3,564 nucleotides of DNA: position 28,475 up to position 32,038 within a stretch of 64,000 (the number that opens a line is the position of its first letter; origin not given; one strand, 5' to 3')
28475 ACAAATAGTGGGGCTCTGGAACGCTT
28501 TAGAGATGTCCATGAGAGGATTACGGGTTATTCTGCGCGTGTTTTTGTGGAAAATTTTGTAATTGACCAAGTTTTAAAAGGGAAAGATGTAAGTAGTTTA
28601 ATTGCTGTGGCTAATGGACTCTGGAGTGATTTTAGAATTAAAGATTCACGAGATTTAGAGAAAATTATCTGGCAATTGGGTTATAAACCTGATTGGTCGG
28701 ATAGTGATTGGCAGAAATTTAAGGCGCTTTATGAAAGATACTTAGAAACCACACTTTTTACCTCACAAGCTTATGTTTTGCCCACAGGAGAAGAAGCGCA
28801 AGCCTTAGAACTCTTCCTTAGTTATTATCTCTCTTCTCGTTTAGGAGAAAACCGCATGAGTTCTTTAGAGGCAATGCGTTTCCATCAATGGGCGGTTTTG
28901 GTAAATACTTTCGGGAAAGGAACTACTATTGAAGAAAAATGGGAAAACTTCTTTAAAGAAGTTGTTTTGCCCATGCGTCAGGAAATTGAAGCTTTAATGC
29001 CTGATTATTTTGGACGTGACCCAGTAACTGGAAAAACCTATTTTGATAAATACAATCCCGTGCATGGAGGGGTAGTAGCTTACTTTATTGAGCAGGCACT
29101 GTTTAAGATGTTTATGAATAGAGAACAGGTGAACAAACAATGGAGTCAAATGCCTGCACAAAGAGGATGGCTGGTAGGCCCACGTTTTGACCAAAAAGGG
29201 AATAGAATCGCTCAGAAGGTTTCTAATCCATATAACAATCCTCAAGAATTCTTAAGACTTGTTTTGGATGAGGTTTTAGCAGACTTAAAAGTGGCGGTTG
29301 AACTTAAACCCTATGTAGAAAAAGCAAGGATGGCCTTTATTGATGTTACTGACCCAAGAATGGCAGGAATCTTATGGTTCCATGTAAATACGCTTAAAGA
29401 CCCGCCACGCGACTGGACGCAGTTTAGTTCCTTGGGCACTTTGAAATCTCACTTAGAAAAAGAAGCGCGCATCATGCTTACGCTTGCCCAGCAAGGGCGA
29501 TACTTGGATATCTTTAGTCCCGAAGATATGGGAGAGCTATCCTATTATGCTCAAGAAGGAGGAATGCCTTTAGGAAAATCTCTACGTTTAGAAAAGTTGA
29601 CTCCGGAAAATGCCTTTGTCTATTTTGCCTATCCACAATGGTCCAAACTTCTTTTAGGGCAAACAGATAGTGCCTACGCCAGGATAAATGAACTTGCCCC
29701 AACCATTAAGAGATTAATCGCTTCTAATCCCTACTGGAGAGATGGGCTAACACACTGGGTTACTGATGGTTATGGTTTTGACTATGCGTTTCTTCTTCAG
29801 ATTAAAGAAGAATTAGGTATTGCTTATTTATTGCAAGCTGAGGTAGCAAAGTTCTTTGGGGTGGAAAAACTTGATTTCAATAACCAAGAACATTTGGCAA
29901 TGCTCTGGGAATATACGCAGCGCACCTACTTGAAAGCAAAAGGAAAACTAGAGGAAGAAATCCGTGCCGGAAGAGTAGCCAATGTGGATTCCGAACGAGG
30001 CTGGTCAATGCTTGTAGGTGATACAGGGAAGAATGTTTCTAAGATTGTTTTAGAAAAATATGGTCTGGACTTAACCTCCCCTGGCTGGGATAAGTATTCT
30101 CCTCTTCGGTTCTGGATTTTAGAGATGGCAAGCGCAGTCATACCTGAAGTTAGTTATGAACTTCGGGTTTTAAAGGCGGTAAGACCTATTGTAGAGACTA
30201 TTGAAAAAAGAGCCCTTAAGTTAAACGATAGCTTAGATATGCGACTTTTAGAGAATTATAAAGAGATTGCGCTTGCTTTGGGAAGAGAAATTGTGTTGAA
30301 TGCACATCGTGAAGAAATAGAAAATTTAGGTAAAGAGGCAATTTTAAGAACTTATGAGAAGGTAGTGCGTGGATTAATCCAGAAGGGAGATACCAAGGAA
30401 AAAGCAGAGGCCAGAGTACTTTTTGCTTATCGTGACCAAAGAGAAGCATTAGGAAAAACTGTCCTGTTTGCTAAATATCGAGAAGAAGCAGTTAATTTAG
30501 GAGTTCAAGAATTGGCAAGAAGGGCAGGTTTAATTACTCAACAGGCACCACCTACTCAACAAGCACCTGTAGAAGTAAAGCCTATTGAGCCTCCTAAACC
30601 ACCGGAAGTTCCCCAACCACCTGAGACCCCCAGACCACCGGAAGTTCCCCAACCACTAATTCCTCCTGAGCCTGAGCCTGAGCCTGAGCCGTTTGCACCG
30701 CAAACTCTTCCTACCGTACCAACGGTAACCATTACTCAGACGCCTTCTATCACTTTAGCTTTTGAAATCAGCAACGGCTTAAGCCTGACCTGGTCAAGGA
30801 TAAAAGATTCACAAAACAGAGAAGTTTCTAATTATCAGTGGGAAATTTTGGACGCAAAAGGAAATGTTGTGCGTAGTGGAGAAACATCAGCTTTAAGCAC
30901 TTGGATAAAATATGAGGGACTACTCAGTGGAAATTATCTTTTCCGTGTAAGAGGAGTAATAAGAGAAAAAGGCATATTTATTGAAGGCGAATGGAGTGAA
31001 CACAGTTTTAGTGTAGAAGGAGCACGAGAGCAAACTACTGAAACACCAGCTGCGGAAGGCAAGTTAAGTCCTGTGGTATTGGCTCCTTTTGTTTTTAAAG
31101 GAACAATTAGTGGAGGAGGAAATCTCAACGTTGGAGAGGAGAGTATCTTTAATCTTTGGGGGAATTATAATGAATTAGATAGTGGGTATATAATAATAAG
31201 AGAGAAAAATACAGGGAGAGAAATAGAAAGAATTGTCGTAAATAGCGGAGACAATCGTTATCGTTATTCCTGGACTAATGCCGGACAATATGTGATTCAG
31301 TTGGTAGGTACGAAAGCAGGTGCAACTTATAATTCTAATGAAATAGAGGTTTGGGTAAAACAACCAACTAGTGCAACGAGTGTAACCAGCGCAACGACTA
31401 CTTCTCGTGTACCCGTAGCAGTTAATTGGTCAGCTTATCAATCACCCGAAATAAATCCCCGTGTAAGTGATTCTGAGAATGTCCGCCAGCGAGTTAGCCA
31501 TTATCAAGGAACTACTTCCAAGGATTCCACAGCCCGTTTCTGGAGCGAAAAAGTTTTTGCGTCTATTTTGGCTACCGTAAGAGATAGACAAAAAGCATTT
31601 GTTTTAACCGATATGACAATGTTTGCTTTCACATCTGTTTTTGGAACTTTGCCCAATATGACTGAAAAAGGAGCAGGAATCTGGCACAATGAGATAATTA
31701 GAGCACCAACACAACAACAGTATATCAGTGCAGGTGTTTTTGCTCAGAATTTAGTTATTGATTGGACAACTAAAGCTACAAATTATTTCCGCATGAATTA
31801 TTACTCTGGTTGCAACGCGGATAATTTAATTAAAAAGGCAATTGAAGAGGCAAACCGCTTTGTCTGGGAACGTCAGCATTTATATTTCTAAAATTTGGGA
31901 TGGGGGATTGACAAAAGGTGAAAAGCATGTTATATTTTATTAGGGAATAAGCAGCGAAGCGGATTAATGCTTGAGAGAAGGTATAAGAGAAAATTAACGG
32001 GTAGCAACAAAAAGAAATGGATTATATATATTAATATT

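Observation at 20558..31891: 11.3-kb gene encoding a ~3777-aa secreted protein with no recognisable catalytic domain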

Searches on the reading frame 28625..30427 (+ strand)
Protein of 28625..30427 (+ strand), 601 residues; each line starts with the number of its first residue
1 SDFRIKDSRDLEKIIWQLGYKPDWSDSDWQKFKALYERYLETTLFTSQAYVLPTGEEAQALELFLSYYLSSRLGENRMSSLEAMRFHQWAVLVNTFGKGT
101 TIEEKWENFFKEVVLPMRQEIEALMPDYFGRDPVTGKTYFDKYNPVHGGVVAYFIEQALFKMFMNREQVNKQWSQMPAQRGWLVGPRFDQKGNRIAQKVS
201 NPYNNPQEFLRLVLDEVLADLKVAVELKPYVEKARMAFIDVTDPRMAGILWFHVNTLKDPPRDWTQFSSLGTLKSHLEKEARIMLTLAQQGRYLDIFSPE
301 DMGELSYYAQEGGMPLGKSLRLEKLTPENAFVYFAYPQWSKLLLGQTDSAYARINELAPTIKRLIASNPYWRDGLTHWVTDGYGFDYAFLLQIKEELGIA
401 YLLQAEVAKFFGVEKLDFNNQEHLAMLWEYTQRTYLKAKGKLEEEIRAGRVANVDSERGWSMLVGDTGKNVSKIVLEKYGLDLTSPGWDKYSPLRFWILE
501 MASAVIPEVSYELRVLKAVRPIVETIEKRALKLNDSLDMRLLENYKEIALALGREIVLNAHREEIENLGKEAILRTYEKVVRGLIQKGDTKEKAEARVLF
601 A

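Call 21: find_related_loci(query=window:28640-30283:+, collection=metagenome_contigs, flank=10000)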
Query window:28640-30283:+ (548 aa) in metagenome_contigs; peptide patterns used: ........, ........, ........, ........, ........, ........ (x = any residue, [..] = any of these).
33 stretches matched a pattern, but none encodes a relative of the query by tblastn (E <= 1e-3).

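Call 37: find_homologous_proteins(query=window:28625-30427:+, max_evalue=0.001)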
Query window:28625-30427:+ (601 aa): 1 proteins with E <= 0.001 among 8000 candidates.
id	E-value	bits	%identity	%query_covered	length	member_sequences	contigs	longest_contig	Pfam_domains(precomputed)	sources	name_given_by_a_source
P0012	2.6e-139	484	45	91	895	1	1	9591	-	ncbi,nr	ncbi:MAG: hypothetical protein NTZ48_02710, partial [Candidatus Omnitrophica bacterium]|nr:hypotheti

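Call 50: predict_structure(alignment_id=A3)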
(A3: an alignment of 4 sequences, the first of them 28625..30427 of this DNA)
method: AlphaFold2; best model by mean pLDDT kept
length: 601 residues; sequences in the alignment: 4
mean_pLDDT: 59.2   pTM: 0.46
mean pLDDT of the five models: 59.2, 57.8, 57.3, 54.8, 44.4
residues with pLDDT >= 90: 19; 70-90: 190; 50-70: 173; < 50: 219
segments of 3 or more residues with pLDDT < 50: 1-84, 144-146, 165-203, 317-325, 379-384, 451-493, 554-560, 562-572, 590-592
pLDDT, mean of each block of 10 residues (from residue 1): 29 32 41 38 28 28 36 29 44 64 57 77 84 64 52 69 47 35 42 40 60 78 88 69 59 72 68 87 67 60 74 55 53 71 69 72 81 58 50 80 90 89 90 85 62 33 27 35 31 58 83 83 78 81 73 48 44 55 57 50 50
secondary structure, 60 per line:
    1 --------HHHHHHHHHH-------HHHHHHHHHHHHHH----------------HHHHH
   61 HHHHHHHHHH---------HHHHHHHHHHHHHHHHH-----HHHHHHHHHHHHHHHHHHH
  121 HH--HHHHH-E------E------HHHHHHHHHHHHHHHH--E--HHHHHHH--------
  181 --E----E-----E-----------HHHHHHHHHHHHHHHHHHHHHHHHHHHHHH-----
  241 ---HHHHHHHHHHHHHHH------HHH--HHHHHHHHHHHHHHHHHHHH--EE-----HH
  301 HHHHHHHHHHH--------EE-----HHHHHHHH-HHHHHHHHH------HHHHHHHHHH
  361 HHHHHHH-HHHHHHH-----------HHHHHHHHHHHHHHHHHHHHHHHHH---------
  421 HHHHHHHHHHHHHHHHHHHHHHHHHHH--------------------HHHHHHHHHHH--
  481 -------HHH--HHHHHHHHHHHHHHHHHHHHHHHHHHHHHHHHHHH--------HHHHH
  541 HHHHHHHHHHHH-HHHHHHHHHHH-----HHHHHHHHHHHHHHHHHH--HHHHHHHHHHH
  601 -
elements in order: H9-18 H26-39 H56-70 H80-96 H102-122 H125-129 H145-160 H166-172 H206-235 H244-258 H270-289 H299-311 H327-334 H336-344 H351-367 H369-375 H387-411 H421-447 H468-478 H493-527 H536-552 H554-564 H570-587 H590-600

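Call 60: fold_search(model_id=the predicted structure, library=pdb)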
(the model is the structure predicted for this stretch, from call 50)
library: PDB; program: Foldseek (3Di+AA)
matches with E <= 10: 119; with E <= 0.001: 0
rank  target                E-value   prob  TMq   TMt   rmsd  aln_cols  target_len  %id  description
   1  7nt6_F                1.7e-01  0.15  0.11  0.14  24.0       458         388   14  CryoEM structure of the Nipah virus nucleocapsid spiral clam-shaped assembly (released 2021-07-07)
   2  8pds_A                4.2e-01  0.16  0.12  0.17  18.3       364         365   11  Local refinement of dimeric HMPV N-RNA bound to the C-terminal region of P (released 2023-12-06)
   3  6ibl_A                5.5e-01  0.09  0.09  0.12  23.9       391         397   14  ACTIVATED TURKEY BETA1 ADRENOCEPTOR WITH BOUND AGONIST FORMOTEROL AND NANOBODY Nb80 (released 2019-01-09)
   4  6nc9                  6.8e-01  0.10  0.13  0.16  23.6       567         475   10  Lipid II flippase MurJ, outward-facing conformation (released 2019-04-17)
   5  9fvd_A                1.1e+00  0.10  0.13  0.17  21.2       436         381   10  Cryo-EM structure of single-layered nucleoprotein-RNA helical assembly from Marburg virus, trimeric repeat unit (released 2024-10-09)
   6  7unh_A                1.1e+00  0.13  0.10  0.20  17.3       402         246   11  De novo designed chlorophyll dimer protein in apo state, SP2 (released 2023-04-19)
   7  7uni_C                1.2e+00  0.14  0.09  0.20  16.9       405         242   11  De novo designed chlorophyll dimer protein with Zn pheophorbide a methyl ester, SP2-ZnPPaM (released 2023-04-19)
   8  7unh_B                1.2e+00  0.12  0.11  0.20  17.9       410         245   12  De novo designed chlorophyll dimer protein in apo state, SP2 (released 2023-04-19)
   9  8d2t_A                1.2e+00  0.05  0.09  0.11  25.9       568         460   10  Zebrafish MFSD2A isoform B in inward open ligand-free conformation (released 2023-05-10)
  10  9nuf_D                1.3e+00  0.06  0.11  0.15  24.6       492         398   11  Cryo-EM structure of the Nipah Virus nucleocapsid complex (released 2026-03-25)
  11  7nt5_A                1.4e+00  0.08  0.13  0.17  23.8       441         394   12  CryoEM structure of the Nipah virus nucleocapsid single helical turn assembly (released 2021-07-07)
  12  9nu8_A                1.4e+00  0.06  0.12  0.14  27.6       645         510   10  Structure of MurJ in complex with single gene lysis protein from phage Changjiang3 (released 2026-02-11)
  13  8xmm_A                1.5e+00  0.05  0.11  0.07  33.1       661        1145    9  Voltage-gated sodium channel Nav1.7 variant M9 (released 2024-03-06)
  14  7m2w_F                1.6e+00  0.06  0.12  0.11  28.9       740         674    9  Engineered disulfide cross-linked closed conformation of the Yeast gamma-TuRC(SS) (released 2021-05-12)
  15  6xwx_E                1.6e+00  0.06  0.13  0.14  23.3       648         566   11  Crystal structure of the Tof1-Csm3 complex (released 2020-05-27)
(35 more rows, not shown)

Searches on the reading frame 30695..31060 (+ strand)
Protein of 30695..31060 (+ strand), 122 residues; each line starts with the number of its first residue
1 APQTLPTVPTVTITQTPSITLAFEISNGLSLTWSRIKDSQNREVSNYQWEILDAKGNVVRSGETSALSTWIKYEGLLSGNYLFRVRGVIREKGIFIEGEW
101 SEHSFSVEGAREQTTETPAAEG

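Call 89: search_protein_families(library=pfam, proteins=[window:30695-31060:+], max_evalue=10)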
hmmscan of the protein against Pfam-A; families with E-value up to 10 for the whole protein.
window:30695-31060:+ (122 aa): 4 families
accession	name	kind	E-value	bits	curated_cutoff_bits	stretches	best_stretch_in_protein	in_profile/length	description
PF18962.6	Por_Secre_tail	-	0.0054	17.4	27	1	36-86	12-63/75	Secretion system C-terminal sorting domain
PF22352.2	K319L-like_PKD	-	0.021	15.3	27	1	29-86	14-67/84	K319L-like, PKD domain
PF07495.19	Y_Y_Y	-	0.041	14.2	26.6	1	47-87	10-46/65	Y_Y_Y domain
PF13860.13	FlgD_ig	-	0.071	13.5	27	1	41-68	19-46/79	FlgD Ig-like domain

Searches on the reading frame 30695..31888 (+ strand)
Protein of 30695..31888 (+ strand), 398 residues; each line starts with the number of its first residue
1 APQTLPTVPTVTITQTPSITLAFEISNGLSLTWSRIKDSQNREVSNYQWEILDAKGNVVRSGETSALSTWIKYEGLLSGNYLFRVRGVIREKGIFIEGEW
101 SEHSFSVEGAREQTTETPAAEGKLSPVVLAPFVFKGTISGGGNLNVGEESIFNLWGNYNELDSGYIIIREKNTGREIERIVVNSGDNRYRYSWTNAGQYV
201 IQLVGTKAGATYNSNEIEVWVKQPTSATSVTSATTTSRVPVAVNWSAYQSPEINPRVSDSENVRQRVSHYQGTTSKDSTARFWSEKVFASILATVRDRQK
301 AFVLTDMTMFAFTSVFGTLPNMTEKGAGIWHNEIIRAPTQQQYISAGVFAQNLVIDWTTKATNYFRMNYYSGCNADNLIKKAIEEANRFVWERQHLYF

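Call 88: search_solved_structures(query=window:30695-31888:+, max_evalue=10)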
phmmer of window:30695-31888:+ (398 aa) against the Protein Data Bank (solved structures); distinct sequences matched with E-value up to 10: 3.
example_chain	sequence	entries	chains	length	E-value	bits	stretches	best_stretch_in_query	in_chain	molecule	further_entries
3isy_A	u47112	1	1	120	0.37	12.7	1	170-238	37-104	Intracellular proteinase inhibitor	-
5v7q_D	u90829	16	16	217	1.3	10.9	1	78-185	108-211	50S ribosomal protein L3 | Large ribosomal subunit protein uL3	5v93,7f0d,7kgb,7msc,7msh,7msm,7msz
7sfr_D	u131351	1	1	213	1.6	10.6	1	78-184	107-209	50S ribosomal protein L3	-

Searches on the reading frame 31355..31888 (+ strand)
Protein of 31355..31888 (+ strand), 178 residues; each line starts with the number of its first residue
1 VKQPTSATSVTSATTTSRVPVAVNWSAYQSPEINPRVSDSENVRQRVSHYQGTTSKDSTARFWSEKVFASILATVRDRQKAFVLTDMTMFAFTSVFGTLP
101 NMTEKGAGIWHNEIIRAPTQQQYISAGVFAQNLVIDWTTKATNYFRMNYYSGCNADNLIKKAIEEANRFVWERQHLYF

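Call 77: find_homologous_proteins(query=window:31355-31888:+, max_evalue=0.001)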
Query window:31355-31888:+: 66 candidates shared short words with the query, none scored E <= 0.001.

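Call 89: search_protein_families(library=pfam, proteins=[window:31382-31888:+], max_evalue=10)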
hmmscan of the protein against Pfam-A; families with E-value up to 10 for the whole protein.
window:31382-31888:+ (169 aa): 1 family
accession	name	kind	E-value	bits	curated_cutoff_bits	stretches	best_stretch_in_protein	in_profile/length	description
PF16959.10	Collectrin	-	0.044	13.9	27.1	1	32-101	57-126/154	Renal amino acid transporter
